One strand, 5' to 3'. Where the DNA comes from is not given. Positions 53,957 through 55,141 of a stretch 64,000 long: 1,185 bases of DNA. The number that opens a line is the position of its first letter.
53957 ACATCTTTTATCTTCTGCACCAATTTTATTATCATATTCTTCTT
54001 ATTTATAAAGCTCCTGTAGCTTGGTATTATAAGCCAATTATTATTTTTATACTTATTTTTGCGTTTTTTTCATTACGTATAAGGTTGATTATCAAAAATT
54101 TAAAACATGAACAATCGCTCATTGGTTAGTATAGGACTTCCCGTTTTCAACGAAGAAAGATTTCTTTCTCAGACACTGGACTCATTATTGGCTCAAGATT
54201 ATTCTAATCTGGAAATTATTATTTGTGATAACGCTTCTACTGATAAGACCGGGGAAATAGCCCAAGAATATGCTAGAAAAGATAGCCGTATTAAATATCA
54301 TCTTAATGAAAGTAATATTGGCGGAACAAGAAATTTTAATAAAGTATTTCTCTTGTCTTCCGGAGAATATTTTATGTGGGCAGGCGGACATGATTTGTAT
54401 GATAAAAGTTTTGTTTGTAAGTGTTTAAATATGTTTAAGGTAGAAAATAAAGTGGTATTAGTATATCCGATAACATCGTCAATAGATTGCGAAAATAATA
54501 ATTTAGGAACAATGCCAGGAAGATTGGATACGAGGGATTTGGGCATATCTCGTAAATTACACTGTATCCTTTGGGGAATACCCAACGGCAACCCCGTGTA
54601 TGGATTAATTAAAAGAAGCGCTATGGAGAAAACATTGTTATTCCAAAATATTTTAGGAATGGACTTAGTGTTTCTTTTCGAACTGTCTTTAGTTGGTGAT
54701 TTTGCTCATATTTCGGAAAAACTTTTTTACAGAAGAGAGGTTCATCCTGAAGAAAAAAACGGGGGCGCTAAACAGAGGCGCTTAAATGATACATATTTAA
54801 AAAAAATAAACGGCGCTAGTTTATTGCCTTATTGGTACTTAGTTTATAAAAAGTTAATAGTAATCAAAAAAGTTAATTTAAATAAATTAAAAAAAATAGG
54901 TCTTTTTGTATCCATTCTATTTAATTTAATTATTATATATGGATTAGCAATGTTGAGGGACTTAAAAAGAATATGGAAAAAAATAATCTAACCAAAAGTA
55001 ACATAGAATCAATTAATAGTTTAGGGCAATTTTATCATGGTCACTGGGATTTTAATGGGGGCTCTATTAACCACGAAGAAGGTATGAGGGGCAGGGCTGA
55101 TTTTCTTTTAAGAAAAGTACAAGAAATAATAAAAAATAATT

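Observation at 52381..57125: Four tandem GT2 paralogs with near-identical 5' nucleotide sequence but divergent 3' halves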

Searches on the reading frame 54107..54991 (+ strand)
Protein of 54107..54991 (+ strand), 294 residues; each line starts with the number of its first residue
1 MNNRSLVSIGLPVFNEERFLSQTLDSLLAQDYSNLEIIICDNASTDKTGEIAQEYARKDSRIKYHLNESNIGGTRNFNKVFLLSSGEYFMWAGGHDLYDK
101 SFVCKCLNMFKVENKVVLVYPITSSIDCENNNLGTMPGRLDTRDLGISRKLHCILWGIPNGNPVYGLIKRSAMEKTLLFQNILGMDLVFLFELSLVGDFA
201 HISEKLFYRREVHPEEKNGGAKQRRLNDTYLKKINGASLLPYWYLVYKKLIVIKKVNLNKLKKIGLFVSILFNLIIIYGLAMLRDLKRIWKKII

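Call 7: search_protein_families(library=pfam, proteins=[window:54107-54991:+], max_evalue=0.01)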
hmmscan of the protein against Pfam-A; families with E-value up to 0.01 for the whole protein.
window:54107-54991:+ (294 aa): 3 families
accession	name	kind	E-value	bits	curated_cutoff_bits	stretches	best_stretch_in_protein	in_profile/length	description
PF00535.33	Glycos_transf_2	-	1.3e-28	100.5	23.3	1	8-175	1-166/168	Glycosyl transferase family 2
PF13641.12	Glyco_tranf_2_3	-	8.8e-06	26.3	27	1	11-70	7-68/230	Glycosyltransferase like family 2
PF20520.3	Ac45-VOA1_TM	-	0.0054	16.9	25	1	265-288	10-33/39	V0 complex accessory subunit Ac45/VOA1 transmembrane domain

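Call 9: find_encoding_contigs(protein=window:54107-54991:+, flank=10000, max_places=10)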
Protein window:54107-54991:+ (294 aa): 4 contigs read that carry it; 3 places shown.
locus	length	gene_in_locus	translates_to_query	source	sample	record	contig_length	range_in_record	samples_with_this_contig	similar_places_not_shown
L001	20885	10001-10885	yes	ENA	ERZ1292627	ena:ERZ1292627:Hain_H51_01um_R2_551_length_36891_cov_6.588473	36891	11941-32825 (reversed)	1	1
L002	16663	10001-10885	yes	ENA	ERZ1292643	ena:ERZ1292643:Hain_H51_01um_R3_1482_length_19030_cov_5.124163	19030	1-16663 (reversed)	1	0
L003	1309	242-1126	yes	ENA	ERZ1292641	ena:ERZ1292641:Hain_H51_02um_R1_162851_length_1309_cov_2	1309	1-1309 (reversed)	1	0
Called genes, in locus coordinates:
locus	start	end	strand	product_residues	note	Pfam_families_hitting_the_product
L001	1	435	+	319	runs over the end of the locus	PF00288:GHMP_kinases_N, PF08544:GHMP_kinases_C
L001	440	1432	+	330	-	PF01073:3Beta_HSD, PF01370:Epimerase, PF02719:Polysacc_synt_2 (weak), PF04321:RmlD_sub_bind, PF16363:GDP_Man_Dehyd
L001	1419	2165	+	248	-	PF00483:NTP_transferase, PF12804:NTP_transf_3 (weak)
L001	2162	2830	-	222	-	-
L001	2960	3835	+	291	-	PF01073:3Beta_HSD (faint), PF01370:Epimerase, PF16363:GDP_Man_Dehyd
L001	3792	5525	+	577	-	PF02776:TPP_enzyme_N, PF00205:TPP_enzyme_M, PF02775:TPP_enzyme_C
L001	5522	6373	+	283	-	PF01370:Epimerase, PF04321:RmlD_sub_bind, PF16363:GDP_Man_Dehyd, PF01073:3Beta_HSD, PF02719:Polysacc_synt_2 (weak), PF07993:NAD_binding_4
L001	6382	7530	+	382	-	PF13489:Methyltransf_23, PF13847:Methyltransf_31 (faint), PF08241:Methyltransf_11 (weak), PF08242:Methyltransf_12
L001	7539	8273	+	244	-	PF04989:RMNT_CmcI, PF13578:Methyltransf_24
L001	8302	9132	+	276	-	PF00535:Glycos_transf_2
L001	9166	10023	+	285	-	PF00535:Glycos_transf_2, PF13641:Glyco_tranf_2_3 (weak)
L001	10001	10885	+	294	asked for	PF00535:Glycos_transf_2, PF13641:Glyco_tranf_2_3 (weak)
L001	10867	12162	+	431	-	PF08003:Methyltransf_9, PF05219:DREV (faint), PF13489:Methyltransf_23, PF13679:Methyltransf_32 (faint), PF08241:Methyltransf_11, PF08242:Methyltransf_12, PF13649:Methyltransf_25, PF13847:Methyltransf_31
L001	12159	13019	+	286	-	PF00535:Glycos_transf_2, PF13641:Glyco_tranf_2_3 (weak)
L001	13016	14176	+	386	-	PF00534:Glycos_transf_1, PF13692:Glyco_trans_1_4, PF13524:Glyco_trans_1_2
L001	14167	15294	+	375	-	PF13439:Glyco_transf_4, PF00534:Glycos_transf_1, PF13692:Glyco_trans_1_4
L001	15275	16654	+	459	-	PF04464:Glyphos_transf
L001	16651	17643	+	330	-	PF01370:Epimerase, PF04321:RmlD_sub_bind, PF16363:GDP_Man_Dehyd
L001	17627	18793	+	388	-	PF01041:DegT_DnrJ_EryC1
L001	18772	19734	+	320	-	PF01073:3Beta_HSD, PF01370:Epimerase, PF02719:Polysacc_synt_2 (faint), PF16363:GDP_Man_Dehyd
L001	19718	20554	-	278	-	PF01531:Glyco_transf_11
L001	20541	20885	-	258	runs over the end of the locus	PF00535:Glycos_transf_2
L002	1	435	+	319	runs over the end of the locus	PF00288:GHMP_kinases_N, PF08544:GHMP_kinases_C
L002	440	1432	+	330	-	PF01073:3Beta_HSD, PF01370:Epimerase, PF02719:Polysacc_synt_2 (weak), PF04321:RmlD_sub_bind, PF16363:GDP_Man_Dehyd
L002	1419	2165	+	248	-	PF00483:NTP_transferase, PF12804:NTP_transf_3 (weak)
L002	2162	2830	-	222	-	-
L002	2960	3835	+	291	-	PF01073:3Beta_HSD (faint), PF01370:Epimerase, PF16363:GDP_Man_Dehyd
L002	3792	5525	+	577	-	PF02776:TPP_enzyme_N, PF00205:TPP_enzyme_M, PF02775:TPP_enzyme_C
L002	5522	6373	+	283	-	PF01370:Epimerase, PF04321:RmlD_sub_bind, PF16363:GDP_Man_Dehyd, PF01073:3Beta_HSD, PF02719:Polysacc_synt_2 (weak), PF07993:NAD_binding_4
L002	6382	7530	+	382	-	PF13489:Methyltransf_23, PF13847:Methyltransf_31 (faint), PF08241:Methyltransf_11 (weak), PF08242:Methyltransf_12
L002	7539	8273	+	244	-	PF04989:RMNT_CmcI, PF13578:Methyltransf_24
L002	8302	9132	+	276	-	PF00535:Glycos_transf_2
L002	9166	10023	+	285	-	PF00535:Glycos_transf_2, PF13641:Glyco_tranf_2_3 (weak)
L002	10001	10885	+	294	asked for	PF00535:Glycos_transf_2, PF13641:Glyco_tranf_2_3 (weak)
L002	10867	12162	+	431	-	PF08003:Methyltransf_9, PF05219:DREV (faint), PF13489:Methyltransf_23, PF13679:Methyltransf_32 (faint), PF08241:Methyltransf_11, PF08242:Methyltransf_12, PF13649:Methyltransf_25, PF13847:Methyltransf_31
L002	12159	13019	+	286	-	PF00535:Glycos_transf_2, PF13641:Glyco_tranf_2_3 (weak)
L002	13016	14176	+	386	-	PF00534:Glycos_transf_1, PF13692:Glyco_trans_1_4, PF13524:Glyco_trans_1_2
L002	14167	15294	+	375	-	PF13439:Glyco_transf_4, PF00534:Glycos_transf_1, PF13692:Glyco_trans_1_4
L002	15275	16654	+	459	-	PF04464:Glyphos_transf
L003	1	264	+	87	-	?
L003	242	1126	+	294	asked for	PF00535:Glycos_transf_2, PF13641:Glyco_tranf_2_3 (weak)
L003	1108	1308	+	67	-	?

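Call 28: search_solved_structures(query=window:54107-54988:+, max_evalue=0.001, show_alignments=1)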
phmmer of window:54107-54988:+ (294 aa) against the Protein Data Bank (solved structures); distinct sequences matched with E-value up to 0.001: 12.
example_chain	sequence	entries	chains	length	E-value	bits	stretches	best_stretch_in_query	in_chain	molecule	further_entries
5hea_A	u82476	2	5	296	1.2e-15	61.1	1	1-102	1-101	Putative glycosyltransferase (GalT1)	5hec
2z87_A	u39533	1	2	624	2.6e-15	60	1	5-217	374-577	Chondroitin synthase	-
2z86_A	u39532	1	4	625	2.6e-15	59.9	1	5-217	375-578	Chondroitin synthase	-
8vh7_A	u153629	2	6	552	1.9e-11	47.3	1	5-150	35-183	Heparosan synthase B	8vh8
8viw_A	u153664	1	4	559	2e-11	47.2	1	5-150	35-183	Heparosan synthase B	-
3bcv_A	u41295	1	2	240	6.4e-10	42.3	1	7-108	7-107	Putative glycosyltransferase protein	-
5tze_C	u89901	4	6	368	3.5e-08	36.6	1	8-102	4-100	Glycosyl transferase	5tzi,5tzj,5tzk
5tz8_A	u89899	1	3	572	7.1e-08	35.5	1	8-102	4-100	Glycosyl transferase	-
6p61_A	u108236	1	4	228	1.5e-05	28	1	5-104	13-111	Glycosyltransferase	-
1h7l_A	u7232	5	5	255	0.00029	23.7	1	7-125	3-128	SPORE COAT POLYSACCHARIDE BIOSYNTHESIS PROTEIN SPSA | PROTEIN (SPORE COAT POLYSACCHARIDE BIOSYNTHESIS PROTEIN SPSA)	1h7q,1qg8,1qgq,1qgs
6yv7_B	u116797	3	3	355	0.00078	22.3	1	4-65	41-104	Glycosyl transferase, family 2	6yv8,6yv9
6yv7_A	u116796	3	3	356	0.00078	22.3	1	4-65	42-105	Glycosyl transferase, family 2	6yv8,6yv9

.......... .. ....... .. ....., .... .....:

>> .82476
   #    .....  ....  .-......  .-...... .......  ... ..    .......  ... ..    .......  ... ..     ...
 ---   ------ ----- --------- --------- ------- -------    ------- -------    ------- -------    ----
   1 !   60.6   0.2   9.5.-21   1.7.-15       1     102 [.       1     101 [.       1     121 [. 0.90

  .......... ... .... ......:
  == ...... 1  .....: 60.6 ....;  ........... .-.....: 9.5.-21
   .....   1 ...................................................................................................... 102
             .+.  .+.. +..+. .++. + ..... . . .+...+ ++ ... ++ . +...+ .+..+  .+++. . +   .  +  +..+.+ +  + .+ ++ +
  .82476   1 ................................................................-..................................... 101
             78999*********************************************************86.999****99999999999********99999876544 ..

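Call 46: search_protein_families(library=ncbifam, proteins=[window:54107-54991:+], max_evalue=0.00001)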
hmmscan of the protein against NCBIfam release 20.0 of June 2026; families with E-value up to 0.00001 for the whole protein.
window:54107-54991:+ (294 aa): 14 families
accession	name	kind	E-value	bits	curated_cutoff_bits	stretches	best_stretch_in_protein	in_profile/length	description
NF047683.1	TeichurnBiosyTuaG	equivalog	5e-17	62.4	400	1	2-113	3-114/252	teichuronic acid biosynthesis protein TuaG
NF053739.1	GlytfEpsEBac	equivalog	1.5e-16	60.2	450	1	7-106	3-103/265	glycosyltransferase EpsE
NF007482.0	PRK10073.1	equivalog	2e-15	56.6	423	1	1-111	2-111/334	glycosyltransferase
NF050050.1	ProtGlycPglI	equivalog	2e-14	53.7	500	1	7-95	4-93/306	GalNAc(5)-diNAcBac-PP-undecaprenol beta-1,3-glucosyltransferase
TIGR03937.1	PgaC_IcaA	equivalog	1e-13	51.1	422.3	1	4-116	44-156/407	poly-beta-1,6-N-acetyl-D-glucosamine synthase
NF007453.0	PRK10018.1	equivalog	1.3e-11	44.6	382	1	2-92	3-93/280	colanic acid biosynthesis glycosyltransferase WcaA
TIGR04017.1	WcaA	equivalog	4.3e-11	42.9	495.75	1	2-92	2-92/279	colanic acid biosynthesis glycosyltransferase WcaA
TIGR03469.1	HpnB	hypoth_equivalog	3.5e-08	32.9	379.25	1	9-59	48-99/386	hopene-associated glycosyltransferase HpnB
TIGR04283.1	glyco_like_mftF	equivalog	1.5e-07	31.2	182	1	7-57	1-51/221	TIGR04283 family arsenosugar biosynthesis glycosyltransferase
NF045692.1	OglycostaseCruG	equivalog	1.9e-07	30.4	600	1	6-66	42-102/386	2'-O-glycosyltransferase CruG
TIGR03111.1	glyc2_xrt_Gpos1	hypoth_equivalog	2.6e-07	29.8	363.95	1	7-117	51-163/439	TIGR03111 family XrtG-associated glycosyltransferase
NF038302.1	EPS_HpsE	equivalog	1.9e-06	27.1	300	1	8-66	4-68/307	hormogonium polysaccharide biosynthesis glycosyltransferase HpsE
NF038299.1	EPS_HpsN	equivalog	2.5e-06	26.7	425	1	6-78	2-76/317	hormogonium polysaccharide biosynthesis glycosyltransferase HpsN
NF047588.1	GlcsyltransPgfSStrep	equivalog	4e-06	26.3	500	1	7-112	3-112/308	glycosyltransferase PgfS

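Call 50: predict_structure(alignment_id=A3)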
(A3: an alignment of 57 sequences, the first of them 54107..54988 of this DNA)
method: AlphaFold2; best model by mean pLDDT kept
length: 294 residues; sequences in the alignment: 57
mean_pLDDT: 92.8   pTM: 0.90
mean pLDDT of the five models: 92.8, 91.8, 91.8, 91.0, 90.8
residues with pLDDT >= 90: 229; 70-90: 54; 50-70: 10; < 50: 1
segments of 3 or more residues with pLDDT < 50: none
pLDDT, mean of each block of 10 residues (from residue 1): 84 98 99 98 98 98 98 96 98 98 98 98 97 90 95 89 96 97 94 97 97 85 80 66 92 94 95 88 82 83
secondary structure, 60 per line:
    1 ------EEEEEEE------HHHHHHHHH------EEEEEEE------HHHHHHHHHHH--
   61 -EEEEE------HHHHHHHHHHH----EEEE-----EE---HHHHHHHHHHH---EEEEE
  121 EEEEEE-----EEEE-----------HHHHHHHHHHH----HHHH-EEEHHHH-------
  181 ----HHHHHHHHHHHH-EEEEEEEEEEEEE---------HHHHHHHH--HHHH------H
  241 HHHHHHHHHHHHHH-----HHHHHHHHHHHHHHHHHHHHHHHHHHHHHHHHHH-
elements in order: E7-13 H20-28 E35-41 H48-58 E62-66 H73-83 E88-91 H102-112 E116-126 E132-135 H147-157 H162-165 E167-169 H170-173 H185-196 E198-210 H220-227 H230-233 H240-254 H260-293

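Call 52: fold_search(model_id=the predicted structure, library=pdb)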
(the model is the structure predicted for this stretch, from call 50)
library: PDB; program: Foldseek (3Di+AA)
matches with E <= 10: 1410; with E <= 0.001: 302
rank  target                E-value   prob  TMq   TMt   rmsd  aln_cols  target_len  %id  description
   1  8viw_A                9.1e-16  1.00  0.60  0.33   1.9       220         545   21  Cryo-EM structure of heparosan synthase 2 from Pasteurella multocida with polysaccharide in the GlcNAc-T active site (released 2024-07-24)
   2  2z86_B                1.2e-15  1.00  0.66  0.33   2.9       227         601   25  Crystal structure of chondroitin polymerase from Escherichia coli strain K4 (K4CP) complexed with UDP-GlcUA and UDP (released 2008-09-16)
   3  2z86_D                1.6e-15  1.00  0.61  0.31   6.2       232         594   24  Crystal structure of chondroitin polymerase from Escherichia coli strain K4 (K4CP) complexed with UDP-GlcUA and UDP (released 2008-09-16)
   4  5hea_A                2.5e-15  1.00  0.62  0.66  10.5       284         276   21  CgT structure in hexamer (released 2016-08-31)
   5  8vh8_C                3.9e-15  1.00  0.59  0.34   4.5       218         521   22  Crystal structure of heparosan synthase 2 from Pasteurella multocida at 2.85 A (released 2024-09-04)
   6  8vh7_A                5.2e-15  1.00  0.60  0.35   2.5       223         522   21  Crystal structure of heparosan synthase 2 from Pasteurella multocida at 1.98 A (released 2024-07-24)
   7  6p61_C                5.5e-15  1.00  0.59  0.89   2.3       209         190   18  Structure of a Glycosyltransferase from Leptospira borgpetersenii serovar Hardjo-bovis (strain JB197) (released 2019-07-10)
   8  8vh8_A                6.6e-15  1.00  0.60  0.34   2.1       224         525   20  Crystal structure of heparosan synthase 2 from Pasteurella multocida at 2.85 A (released 2024-09-04)
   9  2z86_C                6.6e-15  1.00  0.67  0.34   5.6       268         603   22  Crystal structure of chondroitin polymerase from Escherichia coli strain K4 (K4CP) complexed with UDP-GlcUA and UDP (released 2008-09-16)
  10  8vh7_B                8.4e-15  1.00  0.60  0.35   2.9       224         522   21  Crystal structure of heparosan synthase 2 from Pasteurella multocida at 1.98 A (released 2024-07-24)
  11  6p61_B                1.1e-14  1.00  0.58  0.88   2.3       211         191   18  Structure of a Glycosyltransferase from Leptospira borgpetersenii serovar Hardjo-bovis (strain JB197) (released 2019-07-10)
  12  8vh8_D                1.7e-14  1.00  0.59  0.34   2.7       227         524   21  Crystal structure of heparosan synthase 2 from Pasteurella multocida at 2.85 A (released 2024-09-04)
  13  8vh8_B                1.7e-14  1.00  0.58  0.33   4.6       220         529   21  Crystal structure of heparosan synthase 2 from Pasteurella multocida at 2.85 A (released 2024-09-04)
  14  2z87_B                2.5e-14  1.00  0.63  0.32   2.7       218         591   25  Crystal structure of chondroitin polymerase from Escherichia coli strain K4 (K4CP) complexed with UDP-GalNAc and UDP (released 2008-09-16)
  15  2z87_A                2.5e-14  1.00  0.67  0.34   5.4       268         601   22  Crystal structure of chondroitin polymerase from Escherichia coli strain K4 (K4CP) complexed with UDP-GalNAc and UDP (released 2008-09-16)
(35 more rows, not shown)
